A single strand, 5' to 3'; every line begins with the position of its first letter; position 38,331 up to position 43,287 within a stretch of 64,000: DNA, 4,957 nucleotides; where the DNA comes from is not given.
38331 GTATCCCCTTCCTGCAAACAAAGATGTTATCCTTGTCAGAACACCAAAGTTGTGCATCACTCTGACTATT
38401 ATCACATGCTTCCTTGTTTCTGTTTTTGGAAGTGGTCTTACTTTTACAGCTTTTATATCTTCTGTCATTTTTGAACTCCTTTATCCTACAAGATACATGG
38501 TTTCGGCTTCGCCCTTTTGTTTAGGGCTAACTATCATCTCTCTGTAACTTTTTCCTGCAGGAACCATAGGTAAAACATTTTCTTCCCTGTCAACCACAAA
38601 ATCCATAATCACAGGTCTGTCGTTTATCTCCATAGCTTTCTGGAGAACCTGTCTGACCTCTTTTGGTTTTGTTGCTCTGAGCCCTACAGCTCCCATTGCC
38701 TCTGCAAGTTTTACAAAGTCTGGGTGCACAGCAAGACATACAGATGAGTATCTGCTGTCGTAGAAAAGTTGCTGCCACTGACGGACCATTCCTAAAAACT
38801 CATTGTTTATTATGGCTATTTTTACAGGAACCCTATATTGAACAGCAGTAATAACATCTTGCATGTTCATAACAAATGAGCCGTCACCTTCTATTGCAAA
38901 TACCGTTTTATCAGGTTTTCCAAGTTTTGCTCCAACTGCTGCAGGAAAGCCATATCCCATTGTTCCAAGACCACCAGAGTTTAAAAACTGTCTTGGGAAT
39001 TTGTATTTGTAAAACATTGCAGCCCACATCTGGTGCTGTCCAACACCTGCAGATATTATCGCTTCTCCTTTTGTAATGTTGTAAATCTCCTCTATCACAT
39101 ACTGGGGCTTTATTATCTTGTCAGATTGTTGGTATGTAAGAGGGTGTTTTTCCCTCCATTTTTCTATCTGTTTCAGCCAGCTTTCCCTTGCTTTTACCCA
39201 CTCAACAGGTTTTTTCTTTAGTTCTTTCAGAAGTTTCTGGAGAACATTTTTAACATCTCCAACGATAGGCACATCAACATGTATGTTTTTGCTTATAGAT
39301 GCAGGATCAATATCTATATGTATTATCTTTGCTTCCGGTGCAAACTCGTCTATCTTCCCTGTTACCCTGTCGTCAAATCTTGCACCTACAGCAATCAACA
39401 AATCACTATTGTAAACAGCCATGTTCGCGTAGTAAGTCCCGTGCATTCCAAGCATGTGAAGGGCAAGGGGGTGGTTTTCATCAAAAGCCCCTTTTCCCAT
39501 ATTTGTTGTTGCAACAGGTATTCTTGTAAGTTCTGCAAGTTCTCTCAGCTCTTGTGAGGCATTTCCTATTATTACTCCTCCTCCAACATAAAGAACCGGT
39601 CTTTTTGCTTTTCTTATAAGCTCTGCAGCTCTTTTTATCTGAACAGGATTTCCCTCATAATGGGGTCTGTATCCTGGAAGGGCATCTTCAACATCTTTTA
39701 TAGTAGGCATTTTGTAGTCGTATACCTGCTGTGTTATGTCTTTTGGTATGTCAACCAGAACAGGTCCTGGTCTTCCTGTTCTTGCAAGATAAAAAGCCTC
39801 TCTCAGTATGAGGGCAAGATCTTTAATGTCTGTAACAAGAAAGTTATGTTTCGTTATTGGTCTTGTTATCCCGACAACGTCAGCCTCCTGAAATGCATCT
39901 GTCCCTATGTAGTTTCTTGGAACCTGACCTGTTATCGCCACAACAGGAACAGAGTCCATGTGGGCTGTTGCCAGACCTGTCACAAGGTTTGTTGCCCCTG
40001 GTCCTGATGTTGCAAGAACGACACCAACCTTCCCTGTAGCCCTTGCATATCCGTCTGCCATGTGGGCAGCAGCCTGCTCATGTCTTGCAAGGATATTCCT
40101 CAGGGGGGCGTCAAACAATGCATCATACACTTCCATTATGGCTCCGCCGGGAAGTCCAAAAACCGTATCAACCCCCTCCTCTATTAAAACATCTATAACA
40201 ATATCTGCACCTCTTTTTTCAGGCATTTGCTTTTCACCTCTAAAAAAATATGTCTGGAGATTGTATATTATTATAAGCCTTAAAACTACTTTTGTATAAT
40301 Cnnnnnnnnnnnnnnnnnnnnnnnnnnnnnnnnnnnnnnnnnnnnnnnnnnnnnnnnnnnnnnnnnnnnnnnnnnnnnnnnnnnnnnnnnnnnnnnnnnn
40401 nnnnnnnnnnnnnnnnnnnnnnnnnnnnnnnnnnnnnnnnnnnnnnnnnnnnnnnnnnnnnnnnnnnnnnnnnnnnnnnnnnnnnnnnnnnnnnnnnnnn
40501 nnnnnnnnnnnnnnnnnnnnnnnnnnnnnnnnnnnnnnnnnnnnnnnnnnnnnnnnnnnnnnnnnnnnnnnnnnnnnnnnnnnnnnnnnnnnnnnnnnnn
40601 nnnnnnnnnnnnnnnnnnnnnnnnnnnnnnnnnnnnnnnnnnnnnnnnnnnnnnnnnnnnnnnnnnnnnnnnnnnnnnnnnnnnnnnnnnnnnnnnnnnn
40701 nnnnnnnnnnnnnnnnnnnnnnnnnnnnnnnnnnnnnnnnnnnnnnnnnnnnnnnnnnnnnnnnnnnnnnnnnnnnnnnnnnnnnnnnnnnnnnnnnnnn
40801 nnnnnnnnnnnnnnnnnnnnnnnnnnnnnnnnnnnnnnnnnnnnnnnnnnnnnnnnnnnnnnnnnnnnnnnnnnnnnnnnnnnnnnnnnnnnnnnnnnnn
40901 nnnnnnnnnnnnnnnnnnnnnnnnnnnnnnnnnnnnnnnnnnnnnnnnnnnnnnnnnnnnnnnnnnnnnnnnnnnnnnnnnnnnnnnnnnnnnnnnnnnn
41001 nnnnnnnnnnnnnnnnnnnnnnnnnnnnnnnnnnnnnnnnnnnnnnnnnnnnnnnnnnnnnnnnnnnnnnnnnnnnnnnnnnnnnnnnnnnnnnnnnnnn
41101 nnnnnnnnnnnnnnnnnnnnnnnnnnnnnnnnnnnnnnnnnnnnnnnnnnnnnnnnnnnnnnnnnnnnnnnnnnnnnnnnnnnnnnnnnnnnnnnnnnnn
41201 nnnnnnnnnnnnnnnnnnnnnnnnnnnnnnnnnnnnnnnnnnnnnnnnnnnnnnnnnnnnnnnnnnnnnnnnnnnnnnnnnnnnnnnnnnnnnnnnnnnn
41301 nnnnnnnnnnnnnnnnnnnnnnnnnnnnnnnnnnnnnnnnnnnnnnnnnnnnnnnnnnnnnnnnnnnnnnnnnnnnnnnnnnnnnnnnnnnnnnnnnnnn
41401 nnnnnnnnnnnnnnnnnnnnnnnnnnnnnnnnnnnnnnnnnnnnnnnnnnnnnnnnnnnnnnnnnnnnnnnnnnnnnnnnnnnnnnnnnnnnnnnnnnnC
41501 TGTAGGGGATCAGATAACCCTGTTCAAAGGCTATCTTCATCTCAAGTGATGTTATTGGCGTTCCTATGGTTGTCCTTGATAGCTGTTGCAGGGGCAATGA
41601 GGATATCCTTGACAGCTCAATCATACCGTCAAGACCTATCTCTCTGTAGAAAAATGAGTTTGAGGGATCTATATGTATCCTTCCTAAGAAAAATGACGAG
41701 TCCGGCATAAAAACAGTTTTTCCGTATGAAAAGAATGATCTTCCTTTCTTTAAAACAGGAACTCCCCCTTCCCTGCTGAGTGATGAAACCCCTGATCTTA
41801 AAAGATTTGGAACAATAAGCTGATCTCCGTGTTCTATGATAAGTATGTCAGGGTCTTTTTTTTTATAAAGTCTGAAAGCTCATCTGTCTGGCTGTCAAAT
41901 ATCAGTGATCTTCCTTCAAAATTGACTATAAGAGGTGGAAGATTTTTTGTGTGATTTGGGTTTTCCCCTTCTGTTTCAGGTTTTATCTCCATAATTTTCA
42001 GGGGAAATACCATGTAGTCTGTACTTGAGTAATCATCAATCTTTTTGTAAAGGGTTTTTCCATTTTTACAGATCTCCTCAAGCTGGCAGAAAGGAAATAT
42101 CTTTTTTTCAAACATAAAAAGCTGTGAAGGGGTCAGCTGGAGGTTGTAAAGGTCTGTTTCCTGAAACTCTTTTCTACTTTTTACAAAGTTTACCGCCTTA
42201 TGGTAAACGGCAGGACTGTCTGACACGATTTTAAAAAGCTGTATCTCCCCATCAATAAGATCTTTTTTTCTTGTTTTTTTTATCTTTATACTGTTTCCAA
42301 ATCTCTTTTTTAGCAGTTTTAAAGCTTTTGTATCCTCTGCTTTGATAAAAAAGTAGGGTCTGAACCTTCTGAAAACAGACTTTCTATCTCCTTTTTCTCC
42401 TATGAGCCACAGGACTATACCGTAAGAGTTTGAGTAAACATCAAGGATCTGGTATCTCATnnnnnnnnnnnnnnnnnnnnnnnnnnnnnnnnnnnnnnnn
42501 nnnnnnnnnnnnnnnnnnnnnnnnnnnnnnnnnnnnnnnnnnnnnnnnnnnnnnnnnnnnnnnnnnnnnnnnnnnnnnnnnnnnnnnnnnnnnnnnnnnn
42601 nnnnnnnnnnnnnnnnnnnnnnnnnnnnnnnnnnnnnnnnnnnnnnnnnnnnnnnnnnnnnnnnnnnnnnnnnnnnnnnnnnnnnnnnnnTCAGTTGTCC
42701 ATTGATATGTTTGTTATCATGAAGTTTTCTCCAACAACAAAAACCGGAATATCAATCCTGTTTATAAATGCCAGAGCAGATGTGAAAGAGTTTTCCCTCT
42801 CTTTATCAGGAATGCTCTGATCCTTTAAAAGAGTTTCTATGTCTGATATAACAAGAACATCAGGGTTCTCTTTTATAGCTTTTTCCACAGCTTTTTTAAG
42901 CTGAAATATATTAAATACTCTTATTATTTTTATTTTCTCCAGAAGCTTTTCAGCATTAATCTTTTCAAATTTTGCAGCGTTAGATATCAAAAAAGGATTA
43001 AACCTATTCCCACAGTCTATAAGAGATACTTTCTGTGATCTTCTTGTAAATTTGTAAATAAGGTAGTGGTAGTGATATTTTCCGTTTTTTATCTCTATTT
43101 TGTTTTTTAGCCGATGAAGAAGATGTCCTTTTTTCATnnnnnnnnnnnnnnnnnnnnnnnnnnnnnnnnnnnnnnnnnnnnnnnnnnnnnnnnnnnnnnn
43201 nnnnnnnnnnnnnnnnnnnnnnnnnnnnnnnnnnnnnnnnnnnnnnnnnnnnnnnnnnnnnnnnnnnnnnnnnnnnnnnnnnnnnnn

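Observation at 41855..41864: polB frame break sits exactly on an in-phase A AAA AAG (dnaX-type) slippery heptamer within an A9 tract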

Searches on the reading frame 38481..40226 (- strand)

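Call 5: search_protein_families(library=pfam, proteins=[window:38481-40226:-], max_evalue=0.01)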
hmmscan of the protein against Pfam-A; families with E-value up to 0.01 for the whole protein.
window:38481-40226:- (581 aa): 4 families
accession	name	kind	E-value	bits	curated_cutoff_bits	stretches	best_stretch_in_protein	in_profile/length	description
PF00205.28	TPP_enzyme_M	-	2.9e-57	192.7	30.4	1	197-332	1-137/137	Thiamine pyrophosphate enzyme, central domain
PF02775.26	TPP_enzyme_C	-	1.4e-54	184.4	21.9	1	394-542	1-150/151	Thiamine pyrophosphate enzyme, C-terminal TPP binding domain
PF02776.23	TPP_enzyme_N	-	6.8e-43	145.7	26.8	1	5-119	2-118/119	Thiamine pyrophosphate enzyme, N-terminal TPP binding domain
PF02552.22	CO_dh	-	0.002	18.4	21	1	197-243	25-71/168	CO dehydrogenase beta subunit/acetyl-CoA synthase epsilon subunit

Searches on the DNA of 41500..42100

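Call 35: search_rna_families(source=window, start=41500, end=42100, threshold=evalue, max_evalue=10)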
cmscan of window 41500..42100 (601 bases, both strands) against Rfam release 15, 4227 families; matches with E-value up to 10: 6.
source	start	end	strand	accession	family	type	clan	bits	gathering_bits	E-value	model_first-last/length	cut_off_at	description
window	41968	42047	-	RF00152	SNORD79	Gene; snRNA; snoRNA; CD-box;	CL00069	19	47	3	1-83/83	no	Small nucleolar RNA SNORD79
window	41647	41725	-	RF01673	PhrS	Gene; sRNA;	-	15.6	37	0.13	1-212/212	no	PhrS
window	41778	41846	+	RF02300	TtnuCD24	Gene; snRNA; snoRNA; CD-box;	-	15.1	75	8.6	1-58/58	no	Tetrahymena snoRNA TtnuCD24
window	41976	42042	-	RF02308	TtnuCD34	Gene; snRNA; snoRNA; CD-box;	-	13.8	80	9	1-64/64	no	Tetrahymena snoRNA TtnuCD34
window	41775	41820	+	RF01290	SNORD10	Gene; snRNA; snoRNA; CD-box;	-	11.5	37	7.3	1-139/139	no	Small nucleolar RNA SNORD10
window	41593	41615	+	RF01129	sR44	Gene; snRNA; snoRNA; CD-box;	-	11.3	45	4.3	1-55/55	no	Small nucleolar RNA sR44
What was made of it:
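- On dnaX-type -1 programmed ribosomal frameshift: No Rfam element was found (call 35).
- There is no match to Rfam frameshift elements (call 35).
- Tried and rejected: The Rfam search around the site found nothing relevant (call 35).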

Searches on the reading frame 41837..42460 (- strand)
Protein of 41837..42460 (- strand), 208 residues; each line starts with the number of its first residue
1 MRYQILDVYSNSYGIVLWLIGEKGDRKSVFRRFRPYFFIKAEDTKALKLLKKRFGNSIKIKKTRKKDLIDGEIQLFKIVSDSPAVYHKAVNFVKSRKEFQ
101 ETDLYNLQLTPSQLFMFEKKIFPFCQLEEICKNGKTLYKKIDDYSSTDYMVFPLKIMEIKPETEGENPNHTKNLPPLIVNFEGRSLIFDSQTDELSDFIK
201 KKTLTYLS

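Call 54: find_homologous_proteins(query=window:41837-42460:-, max_evalue=1e-8)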
Query window:41837-42460:- (208 aa): 4 proteins with E <= 1e-8 among 99 candidates.
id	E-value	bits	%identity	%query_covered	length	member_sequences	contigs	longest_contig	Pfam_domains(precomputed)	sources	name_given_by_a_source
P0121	3.5e-132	456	100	100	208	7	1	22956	-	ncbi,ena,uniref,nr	ncbi:hypothetical protein [Persephonella sp.]|uniref:hypothetical protein n=1 Tax=Persephonella sp. 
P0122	5.2e-120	417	90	100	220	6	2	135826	-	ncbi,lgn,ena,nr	ncbi:MAG TPA: hypothetical protein ENK22_02230 [Persephonella sp.]|nr:hypothetical protein [Persepho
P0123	2.1e-74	268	59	98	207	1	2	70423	-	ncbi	ncbi:hypothetical protein [Persephonella sp.]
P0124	2.8e-64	235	52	98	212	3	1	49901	-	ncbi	ncbi:hypothetical protein [Persephonella sp.]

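Call 56: list_cluster_members(proteins=[P0121, P0001, P0024])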
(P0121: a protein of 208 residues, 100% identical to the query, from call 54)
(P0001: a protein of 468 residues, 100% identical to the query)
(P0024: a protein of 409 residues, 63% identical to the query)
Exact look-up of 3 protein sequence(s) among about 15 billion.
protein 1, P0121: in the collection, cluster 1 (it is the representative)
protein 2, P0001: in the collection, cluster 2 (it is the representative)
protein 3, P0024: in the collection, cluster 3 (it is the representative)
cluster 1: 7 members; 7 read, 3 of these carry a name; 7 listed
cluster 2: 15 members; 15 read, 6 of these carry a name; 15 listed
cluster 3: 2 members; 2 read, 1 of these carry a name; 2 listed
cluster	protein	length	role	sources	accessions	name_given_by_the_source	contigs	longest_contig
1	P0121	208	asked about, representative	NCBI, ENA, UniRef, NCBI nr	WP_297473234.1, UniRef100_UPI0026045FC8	hypothetical protein [Persephonella sp.] | hypothetical protein n=1 Tax=Persephonella sp. TaxID=2060922 RepID=UPI0026045FC8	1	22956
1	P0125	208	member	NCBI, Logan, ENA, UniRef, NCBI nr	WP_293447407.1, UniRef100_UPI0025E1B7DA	hypothetical protein [Persephonella sp.] | hypothetical protein n=1 Tax=Persephonella sp. TaxID=2060922 RepID=UPI0025E1B7DA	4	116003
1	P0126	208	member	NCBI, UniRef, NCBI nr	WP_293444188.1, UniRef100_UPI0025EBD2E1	hypothetical protein [Persephonella sp.] | hypothetical protein n=1 Tax=Persephonella sp. TaxID=2060922 RepID=UPI0025EBD2E1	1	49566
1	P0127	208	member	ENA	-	-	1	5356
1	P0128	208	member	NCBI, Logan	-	-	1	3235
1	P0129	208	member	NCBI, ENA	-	-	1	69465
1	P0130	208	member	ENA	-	-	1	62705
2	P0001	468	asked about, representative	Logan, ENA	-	-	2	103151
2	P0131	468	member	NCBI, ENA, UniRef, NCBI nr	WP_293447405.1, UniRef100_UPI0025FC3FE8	DNA polymerase domain-containing protein [Persephonella sp.] | DNA polymerase domain-containing protein n=1 Tax=Persephonella sp. TaxID=2060922 ...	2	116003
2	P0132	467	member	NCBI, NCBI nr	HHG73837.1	MAG TPA: hypothetical protein ENK22_02225 [Persephonella sp.] | hypothetical protein [Persephonella sp.]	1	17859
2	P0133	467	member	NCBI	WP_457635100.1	DNA polymerase domain-containing protein [Persephonella sp.]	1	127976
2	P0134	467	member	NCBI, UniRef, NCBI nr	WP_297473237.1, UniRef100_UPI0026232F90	DNA polymerase domain-containing protein [Persephonella sp.] | DNA polymerase domain-containing protein n=1 Tax=Persephonella sp. TaxID=2060922 ...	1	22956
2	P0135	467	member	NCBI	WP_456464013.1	DNA polymerase domain-containing protein [Persephonella sp.]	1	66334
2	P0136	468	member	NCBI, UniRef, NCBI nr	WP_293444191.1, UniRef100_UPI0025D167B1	DNA polymerase domain-containing protein [Persephonella sp.] | DNA polymerase domain-containing protein n=1 Tax=Persephonella sp. TaxID=2060922 ...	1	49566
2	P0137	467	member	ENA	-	-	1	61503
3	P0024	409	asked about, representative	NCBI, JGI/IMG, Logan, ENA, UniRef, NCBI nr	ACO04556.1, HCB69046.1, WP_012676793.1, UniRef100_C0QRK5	MAG TPA: hypothetical protein DEP48_01675 [Persephonella sp.] | DNA-directed DNA polymerase n=1 Tax=Persephonella marina (strain DSM 14350 / EX-H1) ... | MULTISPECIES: DNA polymerase domain-containing protein [Persephonella]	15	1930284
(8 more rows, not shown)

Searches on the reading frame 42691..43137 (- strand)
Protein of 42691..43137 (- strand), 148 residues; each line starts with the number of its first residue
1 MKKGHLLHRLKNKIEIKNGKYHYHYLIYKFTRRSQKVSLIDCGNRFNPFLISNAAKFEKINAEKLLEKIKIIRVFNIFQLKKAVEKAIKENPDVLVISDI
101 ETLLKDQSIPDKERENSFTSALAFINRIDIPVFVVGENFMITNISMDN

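Call 5: search_protein_families(library=pfam, proteins=[window:42691-43137:-], max_evalue=0.01)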
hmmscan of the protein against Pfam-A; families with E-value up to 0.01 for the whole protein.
window:42691-43137:- (148 aa): 0 families

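Call 6: search_protein_families(library=ncbifam, proteins=[window:42691-43137:-], max_evalue=0.01)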
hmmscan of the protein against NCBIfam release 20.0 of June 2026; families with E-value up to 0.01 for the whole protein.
window:42691-43137:- (148 aa): 2 families
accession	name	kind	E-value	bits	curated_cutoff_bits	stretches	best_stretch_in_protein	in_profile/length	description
TIGR02236.1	recomb_radA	equivalog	0.0087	15.5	361.15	0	35-93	131-192/311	DNA repair and recombination protein RadA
NF003301.0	PRK04301.1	equivalog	0.009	15.2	259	1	35-92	136-196/316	DNA repair and recombination protein RadA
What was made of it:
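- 42691..43137 (-): iRadA-like protein (148 aa). Weak RadA match, E about 0.009 (call 6).
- On PolB2 mutasome operon: The 148-aa ORF has only a weak RadA match, E = 0.009 (call 6).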
